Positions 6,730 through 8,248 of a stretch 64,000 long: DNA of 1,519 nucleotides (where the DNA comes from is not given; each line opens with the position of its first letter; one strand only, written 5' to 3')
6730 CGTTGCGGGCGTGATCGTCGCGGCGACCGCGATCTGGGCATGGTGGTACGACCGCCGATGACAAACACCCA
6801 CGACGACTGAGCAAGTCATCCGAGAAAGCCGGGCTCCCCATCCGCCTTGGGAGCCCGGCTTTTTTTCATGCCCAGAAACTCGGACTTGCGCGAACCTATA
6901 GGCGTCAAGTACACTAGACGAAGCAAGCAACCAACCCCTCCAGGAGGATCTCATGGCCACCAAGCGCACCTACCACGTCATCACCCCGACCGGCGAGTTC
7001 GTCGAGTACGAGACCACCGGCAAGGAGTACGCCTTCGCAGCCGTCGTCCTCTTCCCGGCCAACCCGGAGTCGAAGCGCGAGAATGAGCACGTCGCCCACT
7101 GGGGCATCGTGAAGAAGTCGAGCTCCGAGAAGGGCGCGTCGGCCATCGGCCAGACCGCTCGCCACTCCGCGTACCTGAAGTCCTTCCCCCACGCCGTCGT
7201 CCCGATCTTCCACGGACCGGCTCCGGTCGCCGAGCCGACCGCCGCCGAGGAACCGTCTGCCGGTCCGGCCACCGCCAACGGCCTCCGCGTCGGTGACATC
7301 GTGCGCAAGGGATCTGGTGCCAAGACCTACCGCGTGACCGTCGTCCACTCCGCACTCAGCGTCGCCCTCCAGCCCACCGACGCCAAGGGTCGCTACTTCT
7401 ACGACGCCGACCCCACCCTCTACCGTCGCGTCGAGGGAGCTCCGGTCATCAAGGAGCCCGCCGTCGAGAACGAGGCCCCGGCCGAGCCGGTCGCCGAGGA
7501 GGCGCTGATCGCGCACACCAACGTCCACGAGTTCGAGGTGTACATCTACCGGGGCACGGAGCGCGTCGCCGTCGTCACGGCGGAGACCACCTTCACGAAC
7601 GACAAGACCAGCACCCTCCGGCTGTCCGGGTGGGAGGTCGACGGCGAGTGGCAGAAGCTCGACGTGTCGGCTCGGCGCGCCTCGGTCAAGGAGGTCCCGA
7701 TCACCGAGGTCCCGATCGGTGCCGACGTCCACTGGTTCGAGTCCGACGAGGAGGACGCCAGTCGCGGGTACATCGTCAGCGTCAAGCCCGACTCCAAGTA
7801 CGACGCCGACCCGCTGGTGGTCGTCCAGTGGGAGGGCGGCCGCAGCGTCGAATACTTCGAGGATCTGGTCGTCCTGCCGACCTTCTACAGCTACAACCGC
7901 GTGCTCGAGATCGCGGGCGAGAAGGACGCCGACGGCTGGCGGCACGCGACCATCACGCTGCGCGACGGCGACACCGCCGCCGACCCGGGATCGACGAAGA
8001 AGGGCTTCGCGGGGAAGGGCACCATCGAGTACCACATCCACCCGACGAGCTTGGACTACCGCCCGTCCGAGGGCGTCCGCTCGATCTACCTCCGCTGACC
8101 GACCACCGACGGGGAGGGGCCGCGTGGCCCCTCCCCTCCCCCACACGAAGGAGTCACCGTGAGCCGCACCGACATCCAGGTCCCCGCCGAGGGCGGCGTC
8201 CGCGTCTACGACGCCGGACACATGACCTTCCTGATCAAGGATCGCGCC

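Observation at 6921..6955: Conserved 25-30-nt 5' leader (start-associated sequence-like) immediately upstream of at least 14 start codons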

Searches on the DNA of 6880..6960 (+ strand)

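Call 25: search_dna_similar(query=window:6880-6960:+, collection=phages, mode=distant, max_evalue=10, max_rows=30)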
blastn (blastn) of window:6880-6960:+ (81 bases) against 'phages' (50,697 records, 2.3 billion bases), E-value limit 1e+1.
Records with a match: 23; places in all: 41; records where one place covers at least 80% of the query: 2.
Best place of each record, by identity: >=99% 13; 95-99% 4; 80-90% 4; 60-80% 2.
By first word of the organism name: Enterococcus 11; Mycobacterium 3; Rhodococcus 2; ssRNA 2; Pseudomonas 2; Geoglobus 1; Bacteriophage 1; Vibrio 1.
By host as written in the record: Enterococcus faecalis 5; - 3; Rhodococcus equi 2; Pseudomonas aeruginosa PA_GP-1 2; Mycobacterium smegmatis mc2155 2; Enterococcus mundtii 2; Geoglobus acetivorans strain SBH6 1; Mycobacterium smegamatis mc2 155 1; and 5 more.
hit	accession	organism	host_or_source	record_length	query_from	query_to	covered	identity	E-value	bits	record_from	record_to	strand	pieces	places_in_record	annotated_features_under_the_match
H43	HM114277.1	Rhodococcus phage E3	Rhodococcus equi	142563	1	81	100%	100.0%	5e-34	147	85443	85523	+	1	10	gp129: hypothetical protein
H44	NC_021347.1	Rhodococcus phage E3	Rhodococcus equi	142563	1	81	100%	100.0%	5e-34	147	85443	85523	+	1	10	gp129: hypothetical protein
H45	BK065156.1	Geoglobus acetivorans pleomorphic virus 1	Geoglobus acetivorans strain SBH6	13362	28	65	47%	81.6%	7e-1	37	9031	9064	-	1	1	hypothetical protein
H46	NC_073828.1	ssRNA phage SRR7976325_1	activated sludge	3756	40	78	48%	79.1%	7e-1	37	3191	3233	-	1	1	SRR7976325_1_3: RNA-directed RNA polymerase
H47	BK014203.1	ssRNA phage SRR7976325_1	activated sludge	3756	40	78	48%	79.1%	7e-1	37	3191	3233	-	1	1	SRR7976325_1_3: RNA-directed RNA polymerase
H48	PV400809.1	Pseudomonas phage vB_PaeM_GXNNE2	Pseudomonas aeruginosa PA_GP-1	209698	45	79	43%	83.3%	2e+0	36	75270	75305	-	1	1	DNA helicase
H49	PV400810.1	Pseudomonas phage vB_PaeM_GXNNA8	Pseudomonas aeruginosa PA_GP-1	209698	45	79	43%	83.3%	2e+0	36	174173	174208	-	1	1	DNA helicase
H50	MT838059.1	Bacteriophage sp.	human fecal samples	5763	1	27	33%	89.3%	8e+0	35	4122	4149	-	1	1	record has no annotation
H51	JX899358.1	Mycobacterium phage First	Mycobacterium smegmatis mc2155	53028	61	81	26%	95.2%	8e+0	35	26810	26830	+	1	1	ParB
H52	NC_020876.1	Mycobacterium phage First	Mycobacterium smegmatis mc2155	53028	61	81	26%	95.2%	8e+0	35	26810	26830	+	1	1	Arc-like repressor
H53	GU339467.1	Mycobacterium phage RedRock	Mycobacterium smegamatis mc2 155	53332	61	81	26%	95.2%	8e+0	35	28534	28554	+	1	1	38: ParB-like dsDNA partitioning protein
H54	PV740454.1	Vibrio phage CZ01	Vibrio natriegens Vmax (CCTCC PV ...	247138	35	55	26%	95.2%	8e+0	35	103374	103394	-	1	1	RNA ligase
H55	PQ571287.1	Enterococcus phage EA1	Enterococcus avium BBCO_DT_2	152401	28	46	23%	100.0%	2e+0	36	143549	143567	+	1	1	tRNA splicing ligase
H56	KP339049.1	Enterococcus phage EFDG1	Enterococcus faecalis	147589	28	46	23%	100.0%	2e+0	36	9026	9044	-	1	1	protein RtcB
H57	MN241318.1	Enterococcus phage PEf771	Enterococcus faecalis YN771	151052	28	46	23%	100.0%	2e+0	36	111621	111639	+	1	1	RtcB protein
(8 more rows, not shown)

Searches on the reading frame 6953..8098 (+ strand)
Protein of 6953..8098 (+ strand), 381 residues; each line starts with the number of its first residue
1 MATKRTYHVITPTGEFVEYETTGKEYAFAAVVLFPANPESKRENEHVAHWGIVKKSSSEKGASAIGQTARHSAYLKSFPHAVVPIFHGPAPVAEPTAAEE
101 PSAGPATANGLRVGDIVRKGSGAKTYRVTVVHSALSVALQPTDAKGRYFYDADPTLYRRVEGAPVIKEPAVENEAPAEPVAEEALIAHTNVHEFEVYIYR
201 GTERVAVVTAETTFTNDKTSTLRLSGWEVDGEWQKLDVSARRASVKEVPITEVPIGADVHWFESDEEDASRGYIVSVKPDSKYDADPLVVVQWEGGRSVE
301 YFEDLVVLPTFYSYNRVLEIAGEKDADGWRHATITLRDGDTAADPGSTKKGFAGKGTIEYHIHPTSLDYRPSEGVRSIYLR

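Call 38: search_dna_similar(query=window:6953-8098:+, collection=phages, mode=protein, max_rows=25, rows=spread)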
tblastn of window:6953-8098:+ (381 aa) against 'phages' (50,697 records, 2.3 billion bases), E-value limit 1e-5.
Records with a match: 3; places in all: 3; records where one place covers at least 80% of the query: 2.
Best place of each record, by identity: >=99% 2; <60% 1.
By first word of the organism name: Rhodococcus 2; Mycobacterium 1.
By host as written in the record: Rhodococcus equi 2; Mycobacterium smegmatis mc2 155 1.
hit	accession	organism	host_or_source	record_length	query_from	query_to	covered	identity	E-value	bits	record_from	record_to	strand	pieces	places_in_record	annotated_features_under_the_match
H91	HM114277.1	Rhodococcus phage E3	Rhodococcus equi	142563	1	381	100%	100.0%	0e+0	655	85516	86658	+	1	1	gp129: hypothetical protein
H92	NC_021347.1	Rhodococcus phage E3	Rhodococcus equi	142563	1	381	100%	100.0%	0e+0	655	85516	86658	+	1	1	gp129: hypothetical protein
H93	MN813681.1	Mycobacterium phage Roary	Mycobacterium smegmatis mc2 155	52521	312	379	18%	45.6%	7e-6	54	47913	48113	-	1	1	94: hypothetical protein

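Call 70: search_protein_families(library=pfam, proteins=[window:6953-8098:+], max_evalue=0.01)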
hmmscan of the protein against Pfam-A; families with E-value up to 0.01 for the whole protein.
window:6953-8098:+ (381 aa): 0 families

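Call 71: search_protein_families(library=phrogs, proteins=[window:6953-8098:+], max_evalue=0.001)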
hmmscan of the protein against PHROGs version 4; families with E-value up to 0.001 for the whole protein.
window:6953-8098:+ (381 aa): 1 family
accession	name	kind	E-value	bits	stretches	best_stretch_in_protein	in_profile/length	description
phrog_9135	-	unknown function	4.5e-257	852.8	1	1-381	1-380/380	-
